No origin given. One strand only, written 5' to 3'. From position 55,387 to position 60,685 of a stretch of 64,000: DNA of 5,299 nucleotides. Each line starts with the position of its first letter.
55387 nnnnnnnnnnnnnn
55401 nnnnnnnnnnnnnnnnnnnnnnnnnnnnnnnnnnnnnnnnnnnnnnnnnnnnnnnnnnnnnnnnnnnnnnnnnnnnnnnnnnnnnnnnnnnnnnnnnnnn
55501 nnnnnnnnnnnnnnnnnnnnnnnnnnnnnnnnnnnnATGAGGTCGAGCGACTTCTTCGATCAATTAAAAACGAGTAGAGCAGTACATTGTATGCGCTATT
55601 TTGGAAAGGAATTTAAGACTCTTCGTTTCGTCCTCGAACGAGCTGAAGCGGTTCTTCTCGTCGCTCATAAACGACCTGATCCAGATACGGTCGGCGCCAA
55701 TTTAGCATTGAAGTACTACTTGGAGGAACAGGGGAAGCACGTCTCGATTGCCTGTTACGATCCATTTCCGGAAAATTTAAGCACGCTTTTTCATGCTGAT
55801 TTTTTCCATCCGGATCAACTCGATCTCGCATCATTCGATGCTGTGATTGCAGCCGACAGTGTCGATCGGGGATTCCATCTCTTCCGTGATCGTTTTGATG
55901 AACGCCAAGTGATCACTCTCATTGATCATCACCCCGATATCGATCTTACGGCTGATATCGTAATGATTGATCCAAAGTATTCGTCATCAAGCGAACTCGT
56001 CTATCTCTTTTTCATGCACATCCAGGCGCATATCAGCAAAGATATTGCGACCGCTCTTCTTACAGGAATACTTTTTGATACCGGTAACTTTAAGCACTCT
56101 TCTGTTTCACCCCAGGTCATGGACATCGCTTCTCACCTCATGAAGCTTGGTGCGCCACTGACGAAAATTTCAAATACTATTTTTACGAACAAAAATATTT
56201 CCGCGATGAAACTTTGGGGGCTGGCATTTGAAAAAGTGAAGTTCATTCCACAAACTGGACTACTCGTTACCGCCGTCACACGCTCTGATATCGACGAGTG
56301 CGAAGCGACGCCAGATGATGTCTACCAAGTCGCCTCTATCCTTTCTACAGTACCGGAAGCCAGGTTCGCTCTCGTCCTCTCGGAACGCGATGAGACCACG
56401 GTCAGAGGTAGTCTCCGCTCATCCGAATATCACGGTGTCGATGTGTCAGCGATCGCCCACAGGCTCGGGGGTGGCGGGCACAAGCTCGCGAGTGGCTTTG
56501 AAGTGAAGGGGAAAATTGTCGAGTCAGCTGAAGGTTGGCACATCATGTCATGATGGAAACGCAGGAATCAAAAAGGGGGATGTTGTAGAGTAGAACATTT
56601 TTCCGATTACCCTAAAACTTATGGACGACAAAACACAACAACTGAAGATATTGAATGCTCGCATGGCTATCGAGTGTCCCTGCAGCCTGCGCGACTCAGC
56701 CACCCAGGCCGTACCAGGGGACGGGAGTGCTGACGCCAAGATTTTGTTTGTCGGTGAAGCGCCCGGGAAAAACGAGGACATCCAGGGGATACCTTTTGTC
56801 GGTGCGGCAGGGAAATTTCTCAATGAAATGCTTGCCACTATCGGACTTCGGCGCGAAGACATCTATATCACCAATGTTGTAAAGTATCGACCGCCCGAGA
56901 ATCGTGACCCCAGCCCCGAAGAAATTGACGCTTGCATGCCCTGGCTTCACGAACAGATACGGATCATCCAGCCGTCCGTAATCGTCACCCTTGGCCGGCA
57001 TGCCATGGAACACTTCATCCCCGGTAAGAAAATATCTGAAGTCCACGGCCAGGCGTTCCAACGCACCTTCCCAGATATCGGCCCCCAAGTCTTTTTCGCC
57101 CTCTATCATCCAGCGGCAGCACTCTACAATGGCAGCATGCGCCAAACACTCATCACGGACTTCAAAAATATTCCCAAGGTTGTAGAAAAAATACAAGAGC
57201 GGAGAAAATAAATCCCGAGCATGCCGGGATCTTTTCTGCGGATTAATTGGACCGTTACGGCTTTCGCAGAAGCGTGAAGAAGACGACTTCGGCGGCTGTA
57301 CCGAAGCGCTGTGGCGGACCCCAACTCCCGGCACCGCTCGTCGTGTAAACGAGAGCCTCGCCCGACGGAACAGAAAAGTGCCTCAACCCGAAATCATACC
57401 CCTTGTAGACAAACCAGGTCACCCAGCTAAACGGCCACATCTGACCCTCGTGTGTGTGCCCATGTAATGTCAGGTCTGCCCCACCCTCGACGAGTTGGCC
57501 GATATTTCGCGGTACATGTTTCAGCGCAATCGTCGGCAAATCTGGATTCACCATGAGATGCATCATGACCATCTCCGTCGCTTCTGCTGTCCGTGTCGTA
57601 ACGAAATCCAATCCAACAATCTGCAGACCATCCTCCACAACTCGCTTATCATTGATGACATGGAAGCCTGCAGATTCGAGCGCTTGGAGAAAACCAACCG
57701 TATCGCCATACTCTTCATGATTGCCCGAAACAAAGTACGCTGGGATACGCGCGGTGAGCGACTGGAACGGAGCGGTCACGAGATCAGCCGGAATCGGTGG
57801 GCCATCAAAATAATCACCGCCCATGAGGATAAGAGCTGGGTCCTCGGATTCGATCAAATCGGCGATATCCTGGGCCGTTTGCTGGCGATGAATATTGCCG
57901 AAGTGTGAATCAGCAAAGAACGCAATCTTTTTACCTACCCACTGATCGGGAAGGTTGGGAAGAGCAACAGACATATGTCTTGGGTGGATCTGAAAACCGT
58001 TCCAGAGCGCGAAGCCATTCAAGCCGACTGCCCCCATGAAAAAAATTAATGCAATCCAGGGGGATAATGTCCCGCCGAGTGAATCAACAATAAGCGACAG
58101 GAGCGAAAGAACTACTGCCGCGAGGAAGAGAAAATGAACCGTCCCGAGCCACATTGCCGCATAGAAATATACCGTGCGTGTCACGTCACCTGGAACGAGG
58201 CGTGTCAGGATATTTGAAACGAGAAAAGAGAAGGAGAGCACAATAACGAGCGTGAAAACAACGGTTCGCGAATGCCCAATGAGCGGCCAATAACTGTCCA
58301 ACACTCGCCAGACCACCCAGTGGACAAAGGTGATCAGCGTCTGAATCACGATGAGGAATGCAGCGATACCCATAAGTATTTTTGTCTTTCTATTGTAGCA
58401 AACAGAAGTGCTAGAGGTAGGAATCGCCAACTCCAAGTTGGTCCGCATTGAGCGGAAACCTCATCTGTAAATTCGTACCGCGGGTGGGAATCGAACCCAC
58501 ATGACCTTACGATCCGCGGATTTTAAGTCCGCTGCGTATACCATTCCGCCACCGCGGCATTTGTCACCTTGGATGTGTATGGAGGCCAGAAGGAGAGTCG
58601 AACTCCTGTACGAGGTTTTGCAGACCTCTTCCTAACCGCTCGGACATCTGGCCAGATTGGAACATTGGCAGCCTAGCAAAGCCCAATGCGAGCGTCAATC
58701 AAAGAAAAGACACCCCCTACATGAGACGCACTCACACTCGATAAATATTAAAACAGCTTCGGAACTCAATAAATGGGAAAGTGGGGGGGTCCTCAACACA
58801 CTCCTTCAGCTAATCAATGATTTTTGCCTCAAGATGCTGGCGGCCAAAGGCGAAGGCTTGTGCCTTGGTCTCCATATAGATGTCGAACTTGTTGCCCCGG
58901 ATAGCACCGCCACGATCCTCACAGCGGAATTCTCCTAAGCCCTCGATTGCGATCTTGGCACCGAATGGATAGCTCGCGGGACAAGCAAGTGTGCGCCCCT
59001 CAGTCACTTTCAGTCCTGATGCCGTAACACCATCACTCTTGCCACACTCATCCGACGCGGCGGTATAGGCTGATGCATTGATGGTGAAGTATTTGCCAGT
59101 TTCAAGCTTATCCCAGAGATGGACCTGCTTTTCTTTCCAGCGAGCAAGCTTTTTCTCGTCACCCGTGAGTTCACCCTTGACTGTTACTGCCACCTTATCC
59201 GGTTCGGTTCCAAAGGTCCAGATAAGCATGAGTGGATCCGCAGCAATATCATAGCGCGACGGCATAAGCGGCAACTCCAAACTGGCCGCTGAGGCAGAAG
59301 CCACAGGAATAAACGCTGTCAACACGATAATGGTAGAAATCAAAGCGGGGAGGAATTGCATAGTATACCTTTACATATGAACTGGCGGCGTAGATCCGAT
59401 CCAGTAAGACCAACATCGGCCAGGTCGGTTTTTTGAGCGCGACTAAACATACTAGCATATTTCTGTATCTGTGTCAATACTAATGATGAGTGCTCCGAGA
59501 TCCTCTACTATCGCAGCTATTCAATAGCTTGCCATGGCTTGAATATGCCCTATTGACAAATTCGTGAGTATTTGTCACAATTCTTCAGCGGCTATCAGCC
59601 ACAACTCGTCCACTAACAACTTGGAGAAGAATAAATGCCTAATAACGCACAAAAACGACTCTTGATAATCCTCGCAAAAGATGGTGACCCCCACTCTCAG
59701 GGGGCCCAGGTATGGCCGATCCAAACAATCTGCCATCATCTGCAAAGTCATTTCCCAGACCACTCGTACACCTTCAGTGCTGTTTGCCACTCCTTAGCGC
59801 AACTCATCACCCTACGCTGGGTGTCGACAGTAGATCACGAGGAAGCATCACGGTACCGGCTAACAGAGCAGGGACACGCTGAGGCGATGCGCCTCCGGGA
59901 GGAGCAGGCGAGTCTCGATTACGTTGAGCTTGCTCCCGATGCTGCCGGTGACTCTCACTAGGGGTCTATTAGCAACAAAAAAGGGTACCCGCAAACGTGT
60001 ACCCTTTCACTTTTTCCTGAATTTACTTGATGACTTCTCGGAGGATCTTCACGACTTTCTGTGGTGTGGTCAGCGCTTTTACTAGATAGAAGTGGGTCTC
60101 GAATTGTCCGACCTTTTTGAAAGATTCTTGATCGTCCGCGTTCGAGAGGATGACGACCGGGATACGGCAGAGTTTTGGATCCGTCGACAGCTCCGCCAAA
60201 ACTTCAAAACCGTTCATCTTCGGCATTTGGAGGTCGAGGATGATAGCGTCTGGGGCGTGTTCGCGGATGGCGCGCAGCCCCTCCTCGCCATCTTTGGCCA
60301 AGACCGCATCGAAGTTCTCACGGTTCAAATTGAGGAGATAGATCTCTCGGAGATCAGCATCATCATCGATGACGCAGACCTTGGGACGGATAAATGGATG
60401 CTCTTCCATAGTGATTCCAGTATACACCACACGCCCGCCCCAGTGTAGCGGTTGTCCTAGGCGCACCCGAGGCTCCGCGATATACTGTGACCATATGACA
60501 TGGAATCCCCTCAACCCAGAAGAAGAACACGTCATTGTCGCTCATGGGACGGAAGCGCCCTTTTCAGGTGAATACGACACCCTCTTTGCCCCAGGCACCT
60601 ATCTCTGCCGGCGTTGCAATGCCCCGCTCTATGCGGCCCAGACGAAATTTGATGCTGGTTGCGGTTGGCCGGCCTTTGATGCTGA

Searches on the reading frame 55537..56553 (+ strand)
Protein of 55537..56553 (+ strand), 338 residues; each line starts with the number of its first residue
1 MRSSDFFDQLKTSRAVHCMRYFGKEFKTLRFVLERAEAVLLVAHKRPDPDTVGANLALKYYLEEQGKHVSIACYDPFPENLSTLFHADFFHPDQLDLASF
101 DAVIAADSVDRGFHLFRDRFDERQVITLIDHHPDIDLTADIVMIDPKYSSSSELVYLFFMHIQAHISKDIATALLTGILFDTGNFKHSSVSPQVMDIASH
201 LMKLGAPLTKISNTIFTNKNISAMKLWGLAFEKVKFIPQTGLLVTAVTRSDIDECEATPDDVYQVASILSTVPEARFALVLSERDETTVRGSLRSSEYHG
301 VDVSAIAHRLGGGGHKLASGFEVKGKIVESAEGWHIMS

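Call 9: search_protein_families(library=pfam, proteins=[window:55537-56553:+], max_evalue=0.001)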
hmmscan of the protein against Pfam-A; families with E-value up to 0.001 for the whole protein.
window:55537-56553:+ (338 aa): 2 families
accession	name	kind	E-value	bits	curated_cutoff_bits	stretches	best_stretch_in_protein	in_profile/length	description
PF01368.27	DHH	-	5.3e-14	53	28.1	1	39-178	2-125/125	DHH family, N-terminal domain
PF02272.25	DHHA1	-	7.8e-08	33.1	25.9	1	254-325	10-85/102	DHHA1 domain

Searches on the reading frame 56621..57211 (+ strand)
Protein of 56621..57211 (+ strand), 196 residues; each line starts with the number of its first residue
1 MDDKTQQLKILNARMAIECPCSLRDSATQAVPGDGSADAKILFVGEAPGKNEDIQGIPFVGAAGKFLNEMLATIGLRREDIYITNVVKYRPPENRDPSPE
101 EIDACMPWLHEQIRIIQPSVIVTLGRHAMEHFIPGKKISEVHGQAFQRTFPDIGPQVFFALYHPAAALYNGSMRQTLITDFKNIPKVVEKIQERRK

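Call 9: search_protein_families(library=pfam, proteins=[window:56621-57211:+], max_evalue=0.001)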
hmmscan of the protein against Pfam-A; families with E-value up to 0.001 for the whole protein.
window:56621-57211:+ (196 aa): 1 family
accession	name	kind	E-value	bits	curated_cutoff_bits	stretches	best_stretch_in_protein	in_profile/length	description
PF03167.25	UDG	-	3.6e-40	137.7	24.3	1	32-174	1-128/141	Uracil DNA glycosylase superfamily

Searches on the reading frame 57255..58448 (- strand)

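Call 9: search_protein_families(library=pfam, proteins=[window:57255-58448:-], max_evalue=0.001)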
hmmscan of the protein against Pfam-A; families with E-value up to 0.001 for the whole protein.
window:57255-58448:- (397 aa): 2 families
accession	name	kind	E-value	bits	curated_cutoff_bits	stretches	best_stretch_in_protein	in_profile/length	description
PF00149.33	Metallophos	-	2.7e-14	54.5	21.5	1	174-334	2-190/191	Calcineurin-like phosphoesterase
PF12850.12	Metallophos_2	-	1.9e-06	28.4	27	1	174-337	2-121/154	Calcineurin-like phosphoesterase superfamily domain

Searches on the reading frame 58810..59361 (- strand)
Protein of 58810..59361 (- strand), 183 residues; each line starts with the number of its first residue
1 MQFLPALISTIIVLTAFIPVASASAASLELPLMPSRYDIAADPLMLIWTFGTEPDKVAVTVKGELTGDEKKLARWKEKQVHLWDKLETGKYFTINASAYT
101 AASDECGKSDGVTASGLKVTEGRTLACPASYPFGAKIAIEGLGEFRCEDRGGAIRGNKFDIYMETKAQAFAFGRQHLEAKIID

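Call 10: search_protein_families(library=pfam, proteins=[window:58810-59361:-], max_evalue=0.001)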
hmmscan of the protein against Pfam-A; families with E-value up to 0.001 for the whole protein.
window:58810-59361:- (183 aa): 1 family
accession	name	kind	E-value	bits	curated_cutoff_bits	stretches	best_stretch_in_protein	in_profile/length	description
PF06725.17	3D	-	1.9e-09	38.1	23.8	1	130-181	9-70/72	3D domain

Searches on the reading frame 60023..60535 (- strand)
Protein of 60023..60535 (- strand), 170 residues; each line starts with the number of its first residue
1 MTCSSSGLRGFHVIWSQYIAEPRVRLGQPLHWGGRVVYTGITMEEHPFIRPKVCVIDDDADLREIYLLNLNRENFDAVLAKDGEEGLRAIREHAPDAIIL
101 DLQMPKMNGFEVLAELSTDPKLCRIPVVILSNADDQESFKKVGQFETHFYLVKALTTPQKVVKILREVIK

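Call 10: search_protein_families(library=pfam, proteins=[window:60023-60535:-], max_evalue=0.001)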
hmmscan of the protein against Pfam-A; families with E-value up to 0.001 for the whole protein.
window:60023-60535:- (170 aa): 1 family
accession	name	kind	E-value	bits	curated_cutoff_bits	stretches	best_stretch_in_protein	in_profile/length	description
PF00072.30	Response_reg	-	2.5e-20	73.2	30.2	1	53-160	1-105/111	Response regulator receiver domain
